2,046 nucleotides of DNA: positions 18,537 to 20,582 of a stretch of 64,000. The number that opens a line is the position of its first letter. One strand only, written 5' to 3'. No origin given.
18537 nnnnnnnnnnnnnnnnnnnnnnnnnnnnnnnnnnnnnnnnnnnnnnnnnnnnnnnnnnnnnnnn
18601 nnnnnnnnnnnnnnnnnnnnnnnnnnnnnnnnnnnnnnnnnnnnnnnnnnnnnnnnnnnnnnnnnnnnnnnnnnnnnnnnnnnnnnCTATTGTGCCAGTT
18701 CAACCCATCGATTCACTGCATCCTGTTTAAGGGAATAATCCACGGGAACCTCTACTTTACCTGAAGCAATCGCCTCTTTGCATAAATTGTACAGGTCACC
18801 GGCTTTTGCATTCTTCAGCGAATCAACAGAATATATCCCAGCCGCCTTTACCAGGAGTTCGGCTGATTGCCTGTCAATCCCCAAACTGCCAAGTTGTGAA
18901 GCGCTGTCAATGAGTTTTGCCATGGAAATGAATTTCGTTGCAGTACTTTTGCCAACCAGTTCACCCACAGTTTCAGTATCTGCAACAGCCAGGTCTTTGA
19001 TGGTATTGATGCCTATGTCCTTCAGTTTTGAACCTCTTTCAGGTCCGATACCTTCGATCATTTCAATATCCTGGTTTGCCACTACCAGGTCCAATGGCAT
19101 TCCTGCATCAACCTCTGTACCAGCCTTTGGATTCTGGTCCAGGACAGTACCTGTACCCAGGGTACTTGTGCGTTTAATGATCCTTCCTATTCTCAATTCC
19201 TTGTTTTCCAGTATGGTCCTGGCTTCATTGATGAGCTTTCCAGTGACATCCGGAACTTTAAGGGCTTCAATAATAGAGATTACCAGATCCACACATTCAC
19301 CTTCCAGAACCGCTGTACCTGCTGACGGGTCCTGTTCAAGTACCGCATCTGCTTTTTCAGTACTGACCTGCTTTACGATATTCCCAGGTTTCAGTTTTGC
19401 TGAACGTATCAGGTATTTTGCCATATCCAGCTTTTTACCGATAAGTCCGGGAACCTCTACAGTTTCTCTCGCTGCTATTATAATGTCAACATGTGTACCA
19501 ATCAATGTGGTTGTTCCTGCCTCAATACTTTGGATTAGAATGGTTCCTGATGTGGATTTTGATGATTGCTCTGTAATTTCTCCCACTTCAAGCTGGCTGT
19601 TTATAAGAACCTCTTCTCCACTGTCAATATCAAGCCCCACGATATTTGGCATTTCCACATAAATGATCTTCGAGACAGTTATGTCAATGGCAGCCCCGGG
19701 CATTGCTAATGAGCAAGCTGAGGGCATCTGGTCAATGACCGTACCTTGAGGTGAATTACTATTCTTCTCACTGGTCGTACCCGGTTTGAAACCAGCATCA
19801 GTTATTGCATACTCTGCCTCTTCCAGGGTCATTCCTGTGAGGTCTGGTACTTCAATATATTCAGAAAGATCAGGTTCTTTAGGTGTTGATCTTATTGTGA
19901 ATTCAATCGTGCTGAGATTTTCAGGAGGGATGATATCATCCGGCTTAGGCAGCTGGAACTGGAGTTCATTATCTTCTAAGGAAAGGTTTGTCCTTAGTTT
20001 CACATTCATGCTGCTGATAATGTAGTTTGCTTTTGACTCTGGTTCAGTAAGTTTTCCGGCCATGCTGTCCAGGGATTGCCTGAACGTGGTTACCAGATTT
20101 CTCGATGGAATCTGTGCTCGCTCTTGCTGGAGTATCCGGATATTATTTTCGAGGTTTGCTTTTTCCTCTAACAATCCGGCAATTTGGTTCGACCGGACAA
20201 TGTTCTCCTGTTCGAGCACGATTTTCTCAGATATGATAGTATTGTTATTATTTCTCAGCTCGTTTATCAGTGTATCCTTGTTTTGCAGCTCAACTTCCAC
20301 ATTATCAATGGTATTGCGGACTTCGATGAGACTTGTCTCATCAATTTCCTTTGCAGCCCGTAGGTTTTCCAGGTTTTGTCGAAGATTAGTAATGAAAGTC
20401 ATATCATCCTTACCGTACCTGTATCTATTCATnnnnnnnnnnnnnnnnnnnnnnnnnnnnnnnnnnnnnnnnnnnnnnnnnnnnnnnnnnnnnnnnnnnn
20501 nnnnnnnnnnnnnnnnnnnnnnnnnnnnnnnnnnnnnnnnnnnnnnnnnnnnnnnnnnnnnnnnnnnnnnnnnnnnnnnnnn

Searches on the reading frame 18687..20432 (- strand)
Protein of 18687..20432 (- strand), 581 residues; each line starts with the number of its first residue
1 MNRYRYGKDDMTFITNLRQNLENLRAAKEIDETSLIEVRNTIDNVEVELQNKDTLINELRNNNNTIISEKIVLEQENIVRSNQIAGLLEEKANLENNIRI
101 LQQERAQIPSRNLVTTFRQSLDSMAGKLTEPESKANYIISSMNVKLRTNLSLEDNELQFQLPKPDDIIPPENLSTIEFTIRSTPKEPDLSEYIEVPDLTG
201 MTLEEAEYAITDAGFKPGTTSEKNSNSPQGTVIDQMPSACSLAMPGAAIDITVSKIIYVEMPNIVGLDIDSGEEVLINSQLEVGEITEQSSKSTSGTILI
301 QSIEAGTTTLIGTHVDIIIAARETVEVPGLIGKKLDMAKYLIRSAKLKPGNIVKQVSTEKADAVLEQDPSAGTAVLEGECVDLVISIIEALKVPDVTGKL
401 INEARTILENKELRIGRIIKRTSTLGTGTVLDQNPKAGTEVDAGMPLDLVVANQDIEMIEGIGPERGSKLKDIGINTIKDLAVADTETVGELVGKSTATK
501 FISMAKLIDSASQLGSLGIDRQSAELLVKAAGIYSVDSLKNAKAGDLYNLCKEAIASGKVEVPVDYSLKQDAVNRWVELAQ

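Call 8: search_protein_families(library=ncbifam, proteins=[window:18687-20432:-], max_evalue=0.00001)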
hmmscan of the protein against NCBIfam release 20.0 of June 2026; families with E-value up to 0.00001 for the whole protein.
window:18687-20432:- (581 aa): 3 families
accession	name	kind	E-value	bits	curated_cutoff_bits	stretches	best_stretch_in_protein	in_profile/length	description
NF033483.0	PknB_PASTA_kin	equivalog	7.3e-47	160.6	450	2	190-386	362-563/563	Stk1 family PASTA domain-containing Ser/Thr kinase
NF002882.0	PRK03348.1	equivalog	5.2e-07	28.8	389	1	451-510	177-236/461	DNA polymerase IV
TIGR03491.1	TIGR03491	subfamily_domain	4.2e-06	26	97.45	0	451-514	209-274/462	TM0106 family RecB-like putative nuclease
